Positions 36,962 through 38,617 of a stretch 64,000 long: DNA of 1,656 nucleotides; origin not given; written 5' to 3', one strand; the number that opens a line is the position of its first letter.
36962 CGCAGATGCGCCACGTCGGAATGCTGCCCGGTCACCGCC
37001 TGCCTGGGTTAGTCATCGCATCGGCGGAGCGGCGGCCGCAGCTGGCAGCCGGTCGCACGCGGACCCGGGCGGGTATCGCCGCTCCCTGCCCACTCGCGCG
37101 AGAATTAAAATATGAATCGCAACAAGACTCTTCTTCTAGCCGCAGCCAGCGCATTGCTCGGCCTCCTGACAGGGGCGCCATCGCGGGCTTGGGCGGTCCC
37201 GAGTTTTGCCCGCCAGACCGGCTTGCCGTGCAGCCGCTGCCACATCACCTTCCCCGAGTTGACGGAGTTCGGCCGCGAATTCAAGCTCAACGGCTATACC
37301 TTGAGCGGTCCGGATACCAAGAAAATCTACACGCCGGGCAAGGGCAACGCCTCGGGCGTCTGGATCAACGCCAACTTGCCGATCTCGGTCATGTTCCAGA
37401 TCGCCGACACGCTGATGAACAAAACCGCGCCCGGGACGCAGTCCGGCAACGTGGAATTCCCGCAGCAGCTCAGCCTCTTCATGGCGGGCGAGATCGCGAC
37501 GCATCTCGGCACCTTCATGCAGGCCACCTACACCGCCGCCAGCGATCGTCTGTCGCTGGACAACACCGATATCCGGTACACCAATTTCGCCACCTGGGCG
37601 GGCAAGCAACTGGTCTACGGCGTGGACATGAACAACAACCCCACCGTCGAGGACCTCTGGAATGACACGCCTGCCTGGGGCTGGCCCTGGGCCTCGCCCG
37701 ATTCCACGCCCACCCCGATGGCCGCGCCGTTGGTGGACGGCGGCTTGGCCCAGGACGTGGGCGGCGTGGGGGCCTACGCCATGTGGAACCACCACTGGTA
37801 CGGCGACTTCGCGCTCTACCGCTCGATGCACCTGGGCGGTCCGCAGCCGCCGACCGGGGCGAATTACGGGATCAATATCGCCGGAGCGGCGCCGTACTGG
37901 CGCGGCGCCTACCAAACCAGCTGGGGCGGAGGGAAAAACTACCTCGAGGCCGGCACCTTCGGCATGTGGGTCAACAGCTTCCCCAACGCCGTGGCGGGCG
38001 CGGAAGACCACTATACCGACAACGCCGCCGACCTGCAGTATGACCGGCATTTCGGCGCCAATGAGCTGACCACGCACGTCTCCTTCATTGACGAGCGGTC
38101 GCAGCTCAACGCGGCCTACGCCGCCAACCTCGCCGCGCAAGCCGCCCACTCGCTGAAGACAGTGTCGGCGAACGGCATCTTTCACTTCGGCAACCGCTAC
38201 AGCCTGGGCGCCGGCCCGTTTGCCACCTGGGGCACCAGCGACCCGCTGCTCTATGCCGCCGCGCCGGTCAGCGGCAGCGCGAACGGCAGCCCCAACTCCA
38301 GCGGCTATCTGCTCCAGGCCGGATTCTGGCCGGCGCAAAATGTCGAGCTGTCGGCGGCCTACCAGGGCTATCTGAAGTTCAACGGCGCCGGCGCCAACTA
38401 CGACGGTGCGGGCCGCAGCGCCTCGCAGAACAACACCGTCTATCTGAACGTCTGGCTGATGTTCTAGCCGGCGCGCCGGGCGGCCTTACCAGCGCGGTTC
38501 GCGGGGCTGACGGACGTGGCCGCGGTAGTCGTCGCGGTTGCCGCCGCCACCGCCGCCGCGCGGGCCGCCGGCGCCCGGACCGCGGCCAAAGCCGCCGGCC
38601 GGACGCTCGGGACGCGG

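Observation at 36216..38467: Cupredoxin plus Cyc2-like fused cytochrome-porin, divergent from an ACIII/haem-copper-oxidase cluster: candidate outer-membrane electron-uptake (Fe(II)-oxidation-type) system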

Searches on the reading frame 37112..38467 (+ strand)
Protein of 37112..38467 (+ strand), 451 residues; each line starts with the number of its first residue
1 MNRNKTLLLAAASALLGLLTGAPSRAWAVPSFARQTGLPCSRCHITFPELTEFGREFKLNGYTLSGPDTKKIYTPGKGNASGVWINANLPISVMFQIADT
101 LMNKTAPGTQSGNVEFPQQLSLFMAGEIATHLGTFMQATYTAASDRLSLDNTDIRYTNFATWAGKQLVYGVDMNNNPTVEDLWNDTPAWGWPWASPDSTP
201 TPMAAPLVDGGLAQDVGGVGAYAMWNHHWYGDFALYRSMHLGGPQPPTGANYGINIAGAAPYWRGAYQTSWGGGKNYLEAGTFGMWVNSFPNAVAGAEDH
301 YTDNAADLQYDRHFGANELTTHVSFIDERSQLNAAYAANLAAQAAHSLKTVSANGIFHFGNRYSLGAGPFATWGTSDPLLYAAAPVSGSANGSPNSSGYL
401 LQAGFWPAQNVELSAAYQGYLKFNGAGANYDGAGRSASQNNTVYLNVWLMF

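Call 3: search_protein_families(library=pfam, proteins=[window:37112-38467:+], max_evalue=1)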
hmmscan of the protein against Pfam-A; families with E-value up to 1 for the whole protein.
window:37112-38467:+ (451 aa): 1 family
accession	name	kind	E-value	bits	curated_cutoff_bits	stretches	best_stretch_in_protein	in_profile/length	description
PF23140.1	Gp80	-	0.3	11.9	27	1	295-343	61-109/128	Podophage GP4 fiber I protein gp80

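Call 4: search_protein_families(library=ncbifam, proteins=[window:37112-38467:+], max_evalue=1)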
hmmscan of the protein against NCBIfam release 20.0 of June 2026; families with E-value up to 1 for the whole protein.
window:37112-38467:+ (451 aa): 0 families

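Call 5: find_homologous_proteins(query=window:37112-38467:+)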
Query window:37112-38467:+ (451 aa): 4402 proteins with E <= 0.001 among 8000 candidates; the best 120 are listed.
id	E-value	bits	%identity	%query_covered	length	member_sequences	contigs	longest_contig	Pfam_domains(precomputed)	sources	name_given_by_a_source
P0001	5.9e-274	927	87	100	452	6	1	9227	-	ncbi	-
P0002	5.5e-227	773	75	95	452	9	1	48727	-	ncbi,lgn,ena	-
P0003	1.2e-216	738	69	100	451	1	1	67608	-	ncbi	-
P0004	2.4e-211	721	70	95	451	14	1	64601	-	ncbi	-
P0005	1.3e-201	689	67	94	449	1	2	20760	-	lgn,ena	-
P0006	8.8e-201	686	67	94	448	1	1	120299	-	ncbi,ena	-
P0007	2.5e-197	675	65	96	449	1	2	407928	-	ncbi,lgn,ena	-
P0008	5.1e-190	651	64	96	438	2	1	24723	-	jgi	-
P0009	1.5e-188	646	63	99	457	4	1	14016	-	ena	-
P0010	1.9e-186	639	62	98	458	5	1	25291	-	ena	-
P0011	2.4e-177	609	62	98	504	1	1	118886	-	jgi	jgi:hypothetical protein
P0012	1.0e-164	567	59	96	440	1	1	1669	-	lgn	-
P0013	3.2e-161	556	59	97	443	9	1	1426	-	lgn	-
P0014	8.4e-160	551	57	98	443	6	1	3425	-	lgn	-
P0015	3.5e-158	546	58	94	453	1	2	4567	-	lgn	-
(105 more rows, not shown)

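Call 12: search_solved_structures(query=window:37112-38467:+, max_evalue=10, show_alignments=2)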
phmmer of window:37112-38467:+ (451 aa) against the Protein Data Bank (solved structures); distinct sequences matched with E-value up to 10: 0.

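Call 15: search_protein_representatives(protein=window:37112-38467:+)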
Query: 451 residues. Proteins with E-value up to 0.001 (for the whole library): 3359; up to 1e-10: 1185; up to 1e-30: 378. The best 150 are listed.
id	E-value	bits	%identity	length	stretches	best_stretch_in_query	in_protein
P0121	5.7e-132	457.6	52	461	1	23-446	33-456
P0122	3.9e-112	392.2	46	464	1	3-450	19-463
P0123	1.9e-109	383.3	43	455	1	22-451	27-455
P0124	4.1e-109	382.2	45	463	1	21-451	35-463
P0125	3.0e-104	366.2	46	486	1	24-451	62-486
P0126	2.8e-103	363.0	47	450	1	23-450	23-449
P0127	2.0e-102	360.2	42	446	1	21-451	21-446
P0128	7.3e-101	355.0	51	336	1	117-449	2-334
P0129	1.7e-98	347.2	44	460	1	20-450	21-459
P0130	5.0e-98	345.7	43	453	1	16-451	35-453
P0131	6.0e-96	338.8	48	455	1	15-450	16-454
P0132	3.2e-94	333.1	44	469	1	23-451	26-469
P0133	2.3e-91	323.7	45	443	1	9-450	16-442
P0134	2.7e-91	323.5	44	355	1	95-451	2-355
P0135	1.1e-90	321.4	46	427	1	10-450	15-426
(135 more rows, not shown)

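Call 23: predict_structure(alignment_id=A1)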
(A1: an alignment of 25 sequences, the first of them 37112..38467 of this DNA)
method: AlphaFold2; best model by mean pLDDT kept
length: 451 residues; sequences in the alignment: 25
mean_pLDDT: 68.4   pTM: 0.70
mean pLDDT of the five models: 68.4, 65.5, 62.6, 60.9, 60.4
residues with pLDDT >= 90: 19; 70-90: 234; 50-70: 106; < 50: 92
segments of 3 or more residues with pLDDT < 50: 25-28, 45-49, 73-89, 106-115, 179-214, 241-253, 383-387
pLDDT, mean of each block of 10 residues (from residue 1): 74 83 49 58 50 74 64 45 44 63 50 52 73 78 63 85 91 67 38 30 33 61 90 77 46 64 86 85 78 67 82 85 82 75 81 84 85 78 53 80 79 78 76 70 72 62
secondary structure, 60 per line:
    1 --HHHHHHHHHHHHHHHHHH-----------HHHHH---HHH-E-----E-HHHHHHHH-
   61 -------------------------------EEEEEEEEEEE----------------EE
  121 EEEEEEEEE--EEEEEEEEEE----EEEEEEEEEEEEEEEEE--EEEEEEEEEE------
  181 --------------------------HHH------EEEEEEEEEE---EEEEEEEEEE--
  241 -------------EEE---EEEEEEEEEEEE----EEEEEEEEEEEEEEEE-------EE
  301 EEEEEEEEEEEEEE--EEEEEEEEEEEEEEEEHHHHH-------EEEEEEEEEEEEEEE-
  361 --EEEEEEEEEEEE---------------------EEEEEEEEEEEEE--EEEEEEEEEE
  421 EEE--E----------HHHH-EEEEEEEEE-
elements in order: H3-20 H32-36 H52-59 E92-102 E119-129 E132-141 E146-162 E165-174 E216-225 E229-238 E254-256 E260-271 E276-291 E299-314 E317-332 H333-337 E345-359 E363-374 E396-408 E411-423 H437-440 E442-450

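Call 28: fold_search(model_id=the predicted structure, library=pdb)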
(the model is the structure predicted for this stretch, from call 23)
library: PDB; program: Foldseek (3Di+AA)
matches with E <= 10: 950; with E <= 0.001: 226
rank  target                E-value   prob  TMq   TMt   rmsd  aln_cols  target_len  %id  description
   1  4afk                  1.7e-08  1.00  0.42  0.43   9.4       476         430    8  In meso structure of alginate transporter, AlgE, from Pseudomonas aeruginosa, PAO1 (released 2013-02-06)
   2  8pz4                  2.1e-08  1.00  0.41  0.40   9.4       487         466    8  Structure of alginate transporter, AlgE, solved at wavelength 2.755 A (released 2023-10-25)
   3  4azl_B                2.8e-08  1.00  0.40  0.42   9.7       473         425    8  In meso structure of alginate transporter, AlgE, from Pseudomoas aeruginosa, PAO1, crystal form 2. (released 2013-07-03)
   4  4azl_A                3.0e-08  1.00  0.39  0.41   9.8       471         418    8  In meso structure of alginate transporter, AlgE, from Pseudomoas aeruginosa, PAO1, crystal form 2. (released 2013-07-03)
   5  6ehd                  4.1e-08  1.00  0.41  0.53   8.8       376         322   10  OmpT (in-vitro folded), an outer membrane protein of Vibrio cholerae (released 2018-04-25)
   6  6ehe                  5.7e-08  1.00  0.42  0.58   7.2       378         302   10  OmpTdeltaL8 (loop L8 deletion mutant of OmpT), an outer membrane protein of Vibrio cholerae (released 2018-04-25)
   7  8rqp                  7.1e-08  1.00  0.43  0.42   9.6       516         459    8  In meso structure of the alginate exporter, AlgE, from Pseudomonas aeruginosa in 7.10 monoacylglycerol (released 2024-04-03)
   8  5iyu                  7.9e-08  1.00  0.43  0.44  10.4       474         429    8  AlgE_CIM (released 2017-04-05)
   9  4b61_A                9.8e-08  1.00  0.42  0.44   9.4       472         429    8  In meso structure of alginate transporter, AlgE, from Pseudomoas aeruginosa, PAO1. Crystal form 3. (released 2013-07-17)
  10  6eus_A                1.3e-07  1.00  0.41  0.50   7.3       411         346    8  Crystal structure of the outer membrane channel DcaP of Acinetobacter baumannii (released 2018-11-14)
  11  7acg                  1.8e-07  1.00  0.43  0.43   9.7       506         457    8  In meso structure of the alginate exporter, AlgE, from Pseudomonas aeruginosa in 9.8 monoacylglycerol (released 2020-12-16)
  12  5ldt_A                2.2e-07  1.00  0.37  0.41  11.5       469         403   10  Crystal Structures of MOMP from Campylobacter jejuni (released 2016-10-26)
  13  1oh2_Q                2.3e-07  1.00  0.38  0.41   9.6       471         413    9  Sucrose-Specific Porin, with Bound Sucrose Molecules (released 2003-05-29)
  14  3rbh_C                3.0e-07  1.00  0.41  0.44   9.6       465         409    8  Structure of alginate export protein AlgE from Pseudomonas aeruginosa (released 2011-07-27)
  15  1a0t_P                3.2e-07  1.00  0.38  0.41   9.6       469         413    9  SUCROSE-SPECIFIC PORIN, WITH BOUND SUCROSE MOLECULES (released 1998-03-18)
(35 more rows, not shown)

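Call 29: find_encoding_contigs(protein=P0003, flank=10000, max_places=2)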
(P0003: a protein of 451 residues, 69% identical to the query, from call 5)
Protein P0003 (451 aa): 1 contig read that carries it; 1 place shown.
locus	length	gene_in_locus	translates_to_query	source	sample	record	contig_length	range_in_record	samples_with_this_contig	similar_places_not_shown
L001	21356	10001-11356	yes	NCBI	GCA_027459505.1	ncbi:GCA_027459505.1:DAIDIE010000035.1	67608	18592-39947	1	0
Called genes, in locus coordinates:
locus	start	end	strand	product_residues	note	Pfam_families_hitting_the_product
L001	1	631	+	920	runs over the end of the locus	PF07719:TPR_2 (faint), PF13374:TPR_10 (faint), PF00515:TPR_1 (faint), PF13181:TPR_8 (faint), PF13424:TPR_12 (weak)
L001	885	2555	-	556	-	PF01229:Glyco_hydro_39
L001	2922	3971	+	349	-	-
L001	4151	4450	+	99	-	-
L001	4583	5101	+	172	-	PF12867:DinB_2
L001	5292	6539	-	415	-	PF00109:ketoacyl-synt, PF02801:Ketoacyl-synt_C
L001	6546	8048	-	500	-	PF17767:NAPRTase_N, PF02749:QRPTase_N (weak), PF17956:NAPRTase_C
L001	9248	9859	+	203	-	PF00127:Copper-bind, PF14686:fn3_3 (faint), PF13620:CarboxypepD_reg, PF13715:CarbopepD_reg_2 (weak)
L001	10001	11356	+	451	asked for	-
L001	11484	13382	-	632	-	PF13231:PMT_2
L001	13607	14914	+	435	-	PF19425:Csd3_N2, PF01551:Peptidase_M23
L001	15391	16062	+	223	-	PF01066:CDP-OH_P_transf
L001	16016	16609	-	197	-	PF00702:Hydrolase (weak)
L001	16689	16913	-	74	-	-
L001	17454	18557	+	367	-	PF02771:Acyl-CoA_dh_N, PF02770:Acyl-CoA_dh_M, PF00441:Acyl-CoA_dh_1, PF08028:Acyl-CoA_dh_2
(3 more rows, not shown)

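Call 30: list_cluster_members(proteins=[window:37112-38467:+, window:36216-36839:+])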
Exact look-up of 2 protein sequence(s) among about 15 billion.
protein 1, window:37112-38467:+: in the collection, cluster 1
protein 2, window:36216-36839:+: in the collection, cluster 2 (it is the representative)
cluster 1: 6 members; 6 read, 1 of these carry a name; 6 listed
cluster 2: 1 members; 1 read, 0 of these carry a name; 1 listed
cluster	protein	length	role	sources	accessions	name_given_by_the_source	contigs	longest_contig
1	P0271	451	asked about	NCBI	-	-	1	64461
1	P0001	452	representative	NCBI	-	-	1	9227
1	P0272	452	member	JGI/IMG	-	hypothetical protein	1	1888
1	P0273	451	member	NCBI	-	-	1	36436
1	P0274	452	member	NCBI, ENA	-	-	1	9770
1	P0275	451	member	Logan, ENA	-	-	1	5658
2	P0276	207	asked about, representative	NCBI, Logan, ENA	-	-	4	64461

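Call 31: find_related_loci(query=A1, collection=genome_contigs, flank=10000)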
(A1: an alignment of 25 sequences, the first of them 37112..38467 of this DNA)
Query A1 (451 aa) in genome_contigs; peptide patterns used: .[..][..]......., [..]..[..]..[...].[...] (x = any residue, [..] = any of these).
600 stretches matched a pattern (row limit reached: there are more); 574 encode a relative of the query (tblastn E <= 1e-3); the best 80 are kept; 80 distinct loci.
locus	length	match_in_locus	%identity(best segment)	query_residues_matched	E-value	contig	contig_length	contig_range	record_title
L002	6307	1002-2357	87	1-451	0e+0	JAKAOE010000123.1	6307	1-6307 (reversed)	MAG: Acidobacteria bacterium isolate YF1.bin113 NODE_17045_length_6307_cov_1.586246, whole genome shotgun sequence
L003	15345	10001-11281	75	24-451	0e+0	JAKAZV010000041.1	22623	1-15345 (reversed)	MAG: Acidobacteria bacterium isolate ZJ1.bin67 NODE_2871_length_22623_cov_2.603841, whole genome shotgun sequence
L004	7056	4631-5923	57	18-451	1e-162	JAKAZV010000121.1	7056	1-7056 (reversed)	MAG: Acidobacteria bacterium isolate ZJ1.bin67 NODE_16163_length_7056_cov_2.337711, whole genome shotgun sequence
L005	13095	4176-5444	56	26-451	2e-157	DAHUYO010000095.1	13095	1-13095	MAG TPA_asm: Acidobacteria bacterium isolate clean272 NODE_95_length_13095_cov_9.146566, whole genome shotgun sequence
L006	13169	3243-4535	56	18-451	2e-157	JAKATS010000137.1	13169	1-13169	MAG: Acidobacteria bacterium isolate YP3.bin101 NODE_5886_length_13169_cov_1.31406, whole genome shotgun sequence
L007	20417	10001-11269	56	26-451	3e-157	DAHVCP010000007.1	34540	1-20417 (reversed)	MAG TPA_asm: Acidobacteria bacterium isolate clean3563 k141_327191, whole genome shotgun sequence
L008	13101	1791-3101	55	14-451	1e-154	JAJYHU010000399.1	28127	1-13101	MAG: Acidobacteria bacterium isolate DBS1-3.bin89 NODE_2763_length_28127_cov_1.18875, whole genome shotgun sequence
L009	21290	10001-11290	55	16-451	3e-154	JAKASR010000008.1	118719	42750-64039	MAG: Acidobacteria bacterium isolate YP1.bin64 NODE_148_length_118719_cov_4.115657, whole genome shotgun sequence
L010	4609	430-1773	54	3-451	1e-156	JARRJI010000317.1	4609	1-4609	MAG: Acidobacteriota bacterium isolate Spart_016_MAG scaffold_27122, whole genome shotgun sequence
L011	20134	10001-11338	53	5-451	5e-153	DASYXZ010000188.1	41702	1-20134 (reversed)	MAG TPA_asm: Terriglobia bacterium isolate SMAG_U6322 k141_369852, whole genome shotgun sequence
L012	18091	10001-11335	54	1-451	6e-158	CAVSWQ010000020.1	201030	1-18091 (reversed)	MAG: uncultured Acidobacteriota bacterium isolate MFD05684.bin.2.181 genome assembly, contig: contig_29025, whole genome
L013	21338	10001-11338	55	9-451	6e-152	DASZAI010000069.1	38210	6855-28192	MAG TPA_asm: Terriglobia bacterium isolate SMAG_U6384 k141_129220, whole genome shotgun sequence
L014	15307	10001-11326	54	14-451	5e-151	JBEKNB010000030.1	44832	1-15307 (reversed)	MAG: Candidatus Acidiferrales bacterium isolate SPRUCE 407 SPRUCE_407_30, whole genome shotgun sequence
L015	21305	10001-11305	55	16-451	6e-148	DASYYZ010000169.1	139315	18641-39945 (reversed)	MAG TPA_asm: Terriglobia bacterium isolate SMAG_U6349 k141_792784, whole genome shotgun sequence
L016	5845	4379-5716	52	3-451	5e-149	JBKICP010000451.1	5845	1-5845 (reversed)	MAG: Acidobacteriota bacterium isolate bins.48 NODE_20184_length_5845_cov_1.262046, whole genome shotgun sequence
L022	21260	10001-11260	54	26-451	2e-144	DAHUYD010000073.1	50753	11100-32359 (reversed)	MAG TPA_asm: Acidobacterium sp. isolate clean1663 k141_863443, whole genome shotgun sequence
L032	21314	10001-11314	50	3-451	3e-141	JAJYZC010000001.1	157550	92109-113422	MAG: Acidobacteria bacterium isolate FK5.bin103 NODE_74_length_157550_cov_6.334036, whole genome shotgun sequence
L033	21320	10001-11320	49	6-451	4e-141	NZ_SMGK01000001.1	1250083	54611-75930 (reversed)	Acidipila rosea strain DSM 103428 Ga0215723_101, whole genome shotgun sequence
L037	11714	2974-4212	56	25-444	2e-140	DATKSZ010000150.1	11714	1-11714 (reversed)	MAG TPA_asm: Terriglobales bacterium isolate SMAG_U14068 k141_1129952, whole genome shotgun sequence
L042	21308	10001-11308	51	15-451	5e-140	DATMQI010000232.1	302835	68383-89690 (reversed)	MAG TPA_asm: Terriglobales bacterium isolate SMAG_U12924 k141_2640582, whole genome shotgun sequence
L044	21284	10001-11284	53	23-451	7e-140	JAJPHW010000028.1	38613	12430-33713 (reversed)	MAG: Terriglobia bacterium isolate Centralia_MAG_209 k107_3645961, whole genome shotgun sequence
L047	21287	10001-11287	52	23-451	6e-139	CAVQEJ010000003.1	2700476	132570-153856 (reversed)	MAG: uncultured Acidobacteriota bacterium isolate MFD02416.bin.2.81 genome assembly, contig: contig_10785, whole genome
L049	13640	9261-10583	50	1-451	9e-139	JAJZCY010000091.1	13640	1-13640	MAG: Acidobacteria bacterium isolate JA4.bin20 NODE_3822_length_13640_cov_1.267816, whole genome shotgun sequence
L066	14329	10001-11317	50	1-451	9e-136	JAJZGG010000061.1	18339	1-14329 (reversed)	MAG: Acidobacteria bacterium isolate LL4.bin34 NODE_2912_length_18339_cov_1.597353, whole genome shotgun sequence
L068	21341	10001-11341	49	4-451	2e-135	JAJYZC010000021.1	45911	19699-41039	MAG: Acidobacteria bacterium isolate FK5.bin103 NODE_786_length_45911_cov_6.069260, whole genome shotgun sequence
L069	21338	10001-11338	49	6-451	3e-135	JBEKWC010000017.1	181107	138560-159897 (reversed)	MAG: Candidatus Sulfotelmatobacter sp. isolate SPRUCE 619 SPRUCE_619_17, whole genome shotgun sequence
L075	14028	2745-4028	52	24-451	4e-135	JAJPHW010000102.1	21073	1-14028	MAG: Terriglobia bacterium isolate Centralia_MAG_209 k107_28088023, whole genome shotgun sequence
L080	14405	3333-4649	49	8-451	3e-134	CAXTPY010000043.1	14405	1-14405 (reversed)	MAG TPA_asm: uncultured Acidobacteriaceae bacterium isolate public_SRR14722123_metawrap_bin.2 genome assembly, contig: p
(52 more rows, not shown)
